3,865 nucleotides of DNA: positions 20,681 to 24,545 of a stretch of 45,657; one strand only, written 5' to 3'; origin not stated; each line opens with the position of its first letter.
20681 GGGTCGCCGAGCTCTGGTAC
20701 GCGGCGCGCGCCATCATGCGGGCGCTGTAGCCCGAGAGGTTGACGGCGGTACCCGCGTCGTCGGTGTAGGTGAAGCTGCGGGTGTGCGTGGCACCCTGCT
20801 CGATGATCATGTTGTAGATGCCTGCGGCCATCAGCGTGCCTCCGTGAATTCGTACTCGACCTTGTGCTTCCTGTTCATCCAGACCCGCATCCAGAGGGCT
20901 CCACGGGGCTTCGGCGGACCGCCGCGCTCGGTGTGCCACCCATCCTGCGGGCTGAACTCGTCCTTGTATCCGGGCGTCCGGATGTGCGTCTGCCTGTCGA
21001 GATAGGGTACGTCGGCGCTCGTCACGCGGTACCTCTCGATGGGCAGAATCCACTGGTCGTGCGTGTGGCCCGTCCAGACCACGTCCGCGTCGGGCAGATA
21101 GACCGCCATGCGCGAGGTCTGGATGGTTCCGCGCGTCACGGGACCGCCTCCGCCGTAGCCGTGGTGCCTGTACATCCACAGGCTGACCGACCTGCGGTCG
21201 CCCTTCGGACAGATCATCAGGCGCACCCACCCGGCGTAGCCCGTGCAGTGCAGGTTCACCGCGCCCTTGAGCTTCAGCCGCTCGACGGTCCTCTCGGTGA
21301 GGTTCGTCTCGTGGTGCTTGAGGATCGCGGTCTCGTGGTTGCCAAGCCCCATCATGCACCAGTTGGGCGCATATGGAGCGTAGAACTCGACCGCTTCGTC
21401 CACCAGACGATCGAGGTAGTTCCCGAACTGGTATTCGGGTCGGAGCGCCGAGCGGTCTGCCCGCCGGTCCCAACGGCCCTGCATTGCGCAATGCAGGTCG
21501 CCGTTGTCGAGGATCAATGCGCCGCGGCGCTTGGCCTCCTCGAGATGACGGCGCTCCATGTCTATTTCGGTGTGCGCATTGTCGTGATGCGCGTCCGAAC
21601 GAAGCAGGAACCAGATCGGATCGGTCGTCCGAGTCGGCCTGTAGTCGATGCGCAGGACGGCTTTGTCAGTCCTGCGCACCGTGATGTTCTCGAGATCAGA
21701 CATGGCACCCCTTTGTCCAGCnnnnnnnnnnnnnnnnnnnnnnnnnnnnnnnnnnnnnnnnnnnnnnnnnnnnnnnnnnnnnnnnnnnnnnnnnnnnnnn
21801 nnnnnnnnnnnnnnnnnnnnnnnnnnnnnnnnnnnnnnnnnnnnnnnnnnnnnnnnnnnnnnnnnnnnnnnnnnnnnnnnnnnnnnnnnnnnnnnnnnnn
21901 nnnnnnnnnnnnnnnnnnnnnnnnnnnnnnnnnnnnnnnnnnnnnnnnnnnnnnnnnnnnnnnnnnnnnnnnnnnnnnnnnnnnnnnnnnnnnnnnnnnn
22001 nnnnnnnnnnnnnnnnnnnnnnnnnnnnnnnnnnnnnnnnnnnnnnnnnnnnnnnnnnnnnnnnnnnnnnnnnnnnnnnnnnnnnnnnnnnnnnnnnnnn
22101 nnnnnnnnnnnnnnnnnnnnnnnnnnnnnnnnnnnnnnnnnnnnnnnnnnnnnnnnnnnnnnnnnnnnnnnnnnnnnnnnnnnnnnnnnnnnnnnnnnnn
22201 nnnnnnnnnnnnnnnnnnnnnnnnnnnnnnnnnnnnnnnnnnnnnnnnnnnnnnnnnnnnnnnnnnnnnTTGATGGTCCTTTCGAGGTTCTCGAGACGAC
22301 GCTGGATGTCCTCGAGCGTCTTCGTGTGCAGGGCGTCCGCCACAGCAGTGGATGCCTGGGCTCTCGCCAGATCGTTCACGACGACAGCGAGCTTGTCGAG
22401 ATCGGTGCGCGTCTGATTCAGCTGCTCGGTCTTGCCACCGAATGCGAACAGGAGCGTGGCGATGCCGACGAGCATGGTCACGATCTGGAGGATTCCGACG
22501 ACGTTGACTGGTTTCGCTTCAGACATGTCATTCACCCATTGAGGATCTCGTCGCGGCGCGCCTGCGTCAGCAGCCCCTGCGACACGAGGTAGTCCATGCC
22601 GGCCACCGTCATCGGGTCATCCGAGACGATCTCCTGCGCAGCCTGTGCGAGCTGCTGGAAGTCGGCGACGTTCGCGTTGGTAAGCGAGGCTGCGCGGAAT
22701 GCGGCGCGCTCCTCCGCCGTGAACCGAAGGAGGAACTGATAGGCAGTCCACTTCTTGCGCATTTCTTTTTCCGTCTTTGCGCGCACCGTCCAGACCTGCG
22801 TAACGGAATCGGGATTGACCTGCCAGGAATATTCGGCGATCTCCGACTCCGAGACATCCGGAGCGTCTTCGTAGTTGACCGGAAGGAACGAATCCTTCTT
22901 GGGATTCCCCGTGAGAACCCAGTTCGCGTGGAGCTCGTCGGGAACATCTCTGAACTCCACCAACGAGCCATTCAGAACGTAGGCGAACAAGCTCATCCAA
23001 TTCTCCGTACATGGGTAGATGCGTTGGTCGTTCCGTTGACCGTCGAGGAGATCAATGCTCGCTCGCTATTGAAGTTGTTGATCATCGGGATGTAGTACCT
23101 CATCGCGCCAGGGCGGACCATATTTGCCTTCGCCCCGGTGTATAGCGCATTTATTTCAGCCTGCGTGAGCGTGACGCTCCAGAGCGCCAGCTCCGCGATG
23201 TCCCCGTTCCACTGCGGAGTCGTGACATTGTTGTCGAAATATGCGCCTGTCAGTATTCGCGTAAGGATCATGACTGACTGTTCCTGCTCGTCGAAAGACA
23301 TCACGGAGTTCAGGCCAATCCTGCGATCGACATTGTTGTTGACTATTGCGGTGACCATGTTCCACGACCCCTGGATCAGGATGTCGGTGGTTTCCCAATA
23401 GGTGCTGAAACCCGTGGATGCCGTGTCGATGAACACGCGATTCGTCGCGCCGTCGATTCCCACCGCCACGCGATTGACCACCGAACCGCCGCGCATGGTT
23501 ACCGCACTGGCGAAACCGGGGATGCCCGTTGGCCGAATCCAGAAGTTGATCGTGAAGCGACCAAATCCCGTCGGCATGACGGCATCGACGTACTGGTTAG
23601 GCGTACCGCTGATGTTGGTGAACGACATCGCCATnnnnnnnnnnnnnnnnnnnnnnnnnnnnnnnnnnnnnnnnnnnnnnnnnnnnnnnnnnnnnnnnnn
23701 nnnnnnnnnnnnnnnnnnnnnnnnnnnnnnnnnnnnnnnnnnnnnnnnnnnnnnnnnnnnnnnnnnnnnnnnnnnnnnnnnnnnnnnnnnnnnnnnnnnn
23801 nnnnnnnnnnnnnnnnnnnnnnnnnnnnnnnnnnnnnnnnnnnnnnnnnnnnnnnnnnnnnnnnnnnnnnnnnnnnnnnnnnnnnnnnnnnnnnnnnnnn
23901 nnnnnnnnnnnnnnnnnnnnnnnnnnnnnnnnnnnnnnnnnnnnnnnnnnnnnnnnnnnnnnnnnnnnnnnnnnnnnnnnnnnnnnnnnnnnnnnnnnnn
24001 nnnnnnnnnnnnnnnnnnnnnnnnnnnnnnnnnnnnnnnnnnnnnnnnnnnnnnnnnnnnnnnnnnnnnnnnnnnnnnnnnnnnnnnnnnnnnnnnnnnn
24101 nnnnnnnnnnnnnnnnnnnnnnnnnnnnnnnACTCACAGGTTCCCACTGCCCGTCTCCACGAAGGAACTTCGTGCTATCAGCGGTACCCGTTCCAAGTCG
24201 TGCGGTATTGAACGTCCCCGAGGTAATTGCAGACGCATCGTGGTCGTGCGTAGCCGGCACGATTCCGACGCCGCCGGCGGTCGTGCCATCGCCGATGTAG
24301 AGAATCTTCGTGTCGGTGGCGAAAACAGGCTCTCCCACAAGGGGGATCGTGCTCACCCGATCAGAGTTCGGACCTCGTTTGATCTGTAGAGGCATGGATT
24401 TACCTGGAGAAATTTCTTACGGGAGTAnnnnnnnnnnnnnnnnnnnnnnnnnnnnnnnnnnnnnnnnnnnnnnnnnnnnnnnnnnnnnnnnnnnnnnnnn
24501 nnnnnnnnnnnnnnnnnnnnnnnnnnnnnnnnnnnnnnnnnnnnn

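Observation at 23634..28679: Four genes begin with the same ~45-aa fibre-anchor module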

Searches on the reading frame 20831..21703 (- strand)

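Call 48: search_protein_families(library=pfam, proteins=[window:20831-21703:-], max_evalue=0.01)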
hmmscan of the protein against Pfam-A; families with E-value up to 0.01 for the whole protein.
window:20831-21703:- (290 aa): 1 family
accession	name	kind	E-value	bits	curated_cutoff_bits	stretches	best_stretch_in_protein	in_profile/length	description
PF00149.33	Metallophos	-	0.0014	19.5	21.5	1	36-216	7-190/191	Calcineurin-like phosphoesterase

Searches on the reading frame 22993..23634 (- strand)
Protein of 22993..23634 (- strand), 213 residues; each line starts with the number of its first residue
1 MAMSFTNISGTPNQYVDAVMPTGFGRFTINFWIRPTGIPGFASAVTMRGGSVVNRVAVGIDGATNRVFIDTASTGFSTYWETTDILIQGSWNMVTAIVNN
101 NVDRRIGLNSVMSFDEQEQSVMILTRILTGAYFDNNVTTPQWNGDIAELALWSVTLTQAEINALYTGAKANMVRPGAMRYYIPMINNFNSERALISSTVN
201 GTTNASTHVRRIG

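Call 4: search_protein_families(library=pfam, proteins=[window:22993-23634:-], max_evalue=1)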
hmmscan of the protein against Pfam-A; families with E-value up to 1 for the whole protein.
window:22993-23634:- (213 aa): 2 families
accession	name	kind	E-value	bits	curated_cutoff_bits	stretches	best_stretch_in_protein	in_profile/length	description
PF13385.13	Laminin_G_3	-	1.5e-11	45.1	27.6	1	24-162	16-151/151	Concanavalin A-like lectin/glucanases superfamily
PF00354.24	Pentaxin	-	0.0064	16.7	25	1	90-172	91-176/194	Pentaxin family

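Call 8: search_protein_families(library=phrogs, proteins=[window:22993-23634:-], max_evalue=0.1)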
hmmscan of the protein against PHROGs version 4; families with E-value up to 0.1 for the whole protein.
window:22993-23634:- (213 aa): 2 families
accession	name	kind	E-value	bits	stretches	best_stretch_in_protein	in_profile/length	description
phrog_4390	-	unknown function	0.0021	18.6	1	46-174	129-248/253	-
phrog_8174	-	tail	0.02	15.5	0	28-94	130-199/222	minor tail protein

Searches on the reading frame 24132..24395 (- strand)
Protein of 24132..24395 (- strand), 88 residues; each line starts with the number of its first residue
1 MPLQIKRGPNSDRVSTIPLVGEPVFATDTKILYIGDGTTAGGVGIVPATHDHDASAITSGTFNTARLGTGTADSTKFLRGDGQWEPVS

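Call 23: find_homologous_proteins(query=window:24132-24395:-, max_evalue=0.001)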
Query seq(88 aa) (88 aa): 2 proteins with E <= 0.001 among 2 candidates.
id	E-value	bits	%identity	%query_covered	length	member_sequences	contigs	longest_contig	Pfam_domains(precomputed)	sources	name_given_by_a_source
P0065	2.2e-13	68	73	51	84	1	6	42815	PF18454.8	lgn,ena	-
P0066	2.5e-7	48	62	48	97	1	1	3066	PF18454.8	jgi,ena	-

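Call 26: find_encoding_contigs(protein=P0065, flank=10000, max_places=4)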
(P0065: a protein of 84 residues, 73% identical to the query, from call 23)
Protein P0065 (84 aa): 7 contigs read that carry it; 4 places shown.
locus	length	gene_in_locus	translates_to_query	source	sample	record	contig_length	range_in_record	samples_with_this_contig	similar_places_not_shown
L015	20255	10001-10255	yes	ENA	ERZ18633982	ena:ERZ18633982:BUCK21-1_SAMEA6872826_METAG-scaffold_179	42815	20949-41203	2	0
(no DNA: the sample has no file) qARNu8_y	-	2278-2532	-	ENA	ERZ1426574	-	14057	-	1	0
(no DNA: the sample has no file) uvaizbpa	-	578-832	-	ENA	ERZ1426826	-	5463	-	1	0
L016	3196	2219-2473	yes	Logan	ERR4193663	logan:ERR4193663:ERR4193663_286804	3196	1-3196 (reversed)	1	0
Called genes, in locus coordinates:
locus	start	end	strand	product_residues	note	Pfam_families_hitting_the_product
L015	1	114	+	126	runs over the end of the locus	-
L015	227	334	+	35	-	-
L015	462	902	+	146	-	-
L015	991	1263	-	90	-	-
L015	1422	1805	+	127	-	-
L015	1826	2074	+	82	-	-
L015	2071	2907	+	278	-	PF06067:DUF932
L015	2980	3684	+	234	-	PF17338:GP88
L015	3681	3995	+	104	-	-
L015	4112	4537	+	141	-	-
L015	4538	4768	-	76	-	-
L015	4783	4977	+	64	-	-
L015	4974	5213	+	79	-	-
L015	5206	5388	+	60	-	-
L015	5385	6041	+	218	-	PF03167:UDG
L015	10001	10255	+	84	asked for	PF18454:Mtd_N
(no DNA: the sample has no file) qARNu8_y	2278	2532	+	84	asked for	PF18454:Mtd_N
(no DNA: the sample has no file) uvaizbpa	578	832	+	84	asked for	PF18454:Mtd_N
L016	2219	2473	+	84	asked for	PF18454:Mtd_N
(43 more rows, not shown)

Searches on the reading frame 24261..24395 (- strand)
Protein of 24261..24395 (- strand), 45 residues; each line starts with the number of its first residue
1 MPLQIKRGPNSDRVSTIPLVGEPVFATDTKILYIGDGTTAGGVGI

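Call 85: find_related_loci(query=A2, collection=viral_contigs, flank=3000)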
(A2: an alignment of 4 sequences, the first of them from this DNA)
Query A2 (45 aa) in viral_contigs; peptide patterns used: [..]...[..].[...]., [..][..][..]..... (x = any residue, [..] = any of these).
557 stretches matched a pattern; 448 encode a relative of the query (tblastn E <= 1e-3); the best 80 are kept; 80 distinct loci.
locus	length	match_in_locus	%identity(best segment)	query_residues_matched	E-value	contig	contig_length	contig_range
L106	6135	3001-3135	73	1-45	8e-20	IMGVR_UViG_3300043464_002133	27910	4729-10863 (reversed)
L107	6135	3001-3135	64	1-45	3e-17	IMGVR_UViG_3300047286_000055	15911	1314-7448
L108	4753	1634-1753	75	1-40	3e-17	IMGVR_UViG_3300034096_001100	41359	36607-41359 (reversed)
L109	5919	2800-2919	75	1-40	3e-17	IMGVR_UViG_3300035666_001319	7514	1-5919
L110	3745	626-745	75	1-40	3e-17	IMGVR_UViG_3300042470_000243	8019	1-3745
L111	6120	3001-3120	75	1-40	3e-17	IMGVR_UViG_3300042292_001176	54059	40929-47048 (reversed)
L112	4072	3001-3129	65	1-43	9e-17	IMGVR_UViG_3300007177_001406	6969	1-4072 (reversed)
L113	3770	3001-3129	65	1-43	1e-16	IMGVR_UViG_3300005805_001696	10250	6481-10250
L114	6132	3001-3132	64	1-44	1e-16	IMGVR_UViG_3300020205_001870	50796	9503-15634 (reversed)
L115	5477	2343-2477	58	1-45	3e-16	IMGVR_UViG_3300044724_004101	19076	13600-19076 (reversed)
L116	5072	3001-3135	58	1-45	3e-16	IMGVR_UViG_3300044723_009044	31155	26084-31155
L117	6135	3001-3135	62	1-45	3e-16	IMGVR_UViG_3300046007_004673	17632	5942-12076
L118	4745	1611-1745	62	1-45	5e-16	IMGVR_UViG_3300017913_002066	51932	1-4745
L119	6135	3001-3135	60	1-45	9e-16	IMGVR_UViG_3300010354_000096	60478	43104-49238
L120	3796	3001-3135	64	1-45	9e-16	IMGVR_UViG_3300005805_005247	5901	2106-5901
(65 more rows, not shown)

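Call 100: search_dna_similar(query=window:24261-24395:-, collection=phages, mode=protein, max_evalue=0.001, max_rows=25, rows=spread)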
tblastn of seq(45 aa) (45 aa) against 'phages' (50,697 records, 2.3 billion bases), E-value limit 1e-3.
Records with a match: 13; places in all: 13; records where one place covers at least 80% of the query: 13.
Best place of each record, by identity: <60% 13.
By first word of the organism name: Pseudomonas 7; Escherichia 3; Vibrio 2; Aeromonas 1.
By host as written in the record: Pseudomonas syringae pv. phaseolicola Cuneo #6_18 4; Escherichia coli 2; Vibrio anguillarum PF4 2; Escherichia coli ESBL058 1; - 1; Aeromonas salmonicida subsp. salmonicida 1; Pseudomonas syringae pv. actinidiae 1; Pseudomonas savastanoi pv. phaseolicola 1.
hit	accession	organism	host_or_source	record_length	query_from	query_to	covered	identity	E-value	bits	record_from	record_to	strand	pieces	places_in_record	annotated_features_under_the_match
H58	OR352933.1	Escherichia phage AV102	Escherichia coli ESBL058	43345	1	42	93%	55.8%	8e-7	48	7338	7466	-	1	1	tail fiber protein | non-contractile tail fiber protein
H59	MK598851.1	Escherichia phage Minorna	Escherichia coli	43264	1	42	93%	55.8%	9e-7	48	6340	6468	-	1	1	putative tail fiber protein | tail fiber protein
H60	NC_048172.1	Escherichia phage Minorna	Escherichia coli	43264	1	42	93%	55.8%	9e-7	48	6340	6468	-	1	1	long tail fiber protein distal subunit | tail fiber protein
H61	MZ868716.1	Pseudomonas phage pphageT12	Pseudomonas syringae pv. phaseolicola ...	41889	2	43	93%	53.5%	9e-4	39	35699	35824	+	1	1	hypothetical protein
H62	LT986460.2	Pseudomonas phage GP100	-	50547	3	43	91%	53.7%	4e-6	46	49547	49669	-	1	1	Phage tail fiber protein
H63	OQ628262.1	Aeromonas phage vB_AsaP_MQM1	Aeromonas salmonicida subsp. salmonicida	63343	3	43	91%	51.2%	4e-6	46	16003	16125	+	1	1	hypothetical protein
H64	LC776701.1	Pseudomonas phage Ep4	Pseudomonas syringae pv. actinidiae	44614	2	42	91%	51.2%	1e-4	42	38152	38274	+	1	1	putative tail fiber protein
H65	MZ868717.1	Pseudomonas phage pphageBV72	Pseudomonas syringae pv. phaseolicola ...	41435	2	43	93%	50.0%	1e-3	39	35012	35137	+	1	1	hypothetical protein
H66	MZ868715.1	Pseudomonas phage pphageT21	Pseudomonas syringae pv. phaseolicola ...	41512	2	43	93%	50.0%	1e-3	39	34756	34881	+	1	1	hypothetical protein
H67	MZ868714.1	Pseudomonas phage pphageB21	Pseudomonas syringae pv. phaseolicola ...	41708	2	43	93%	50.0%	1e-3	39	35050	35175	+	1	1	hypothetical protein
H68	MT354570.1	Pseudomonas phage phiB1_1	Pseudomonas savastanoi pv. phaseolicola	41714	2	43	93%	50.0%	1e-3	39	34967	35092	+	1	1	tail fiber protein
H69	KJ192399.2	Vibrio phage CHOED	Vibrio anguillarum PF4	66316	3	43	91%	46.3%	1e-4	42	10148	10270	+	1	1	hypothetical protein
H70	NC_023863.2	Vibrio phage CHOED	Vibrio anguillarum PF4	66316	3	43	91%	46.3%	1e-4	42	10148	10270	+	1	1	hypothetical protein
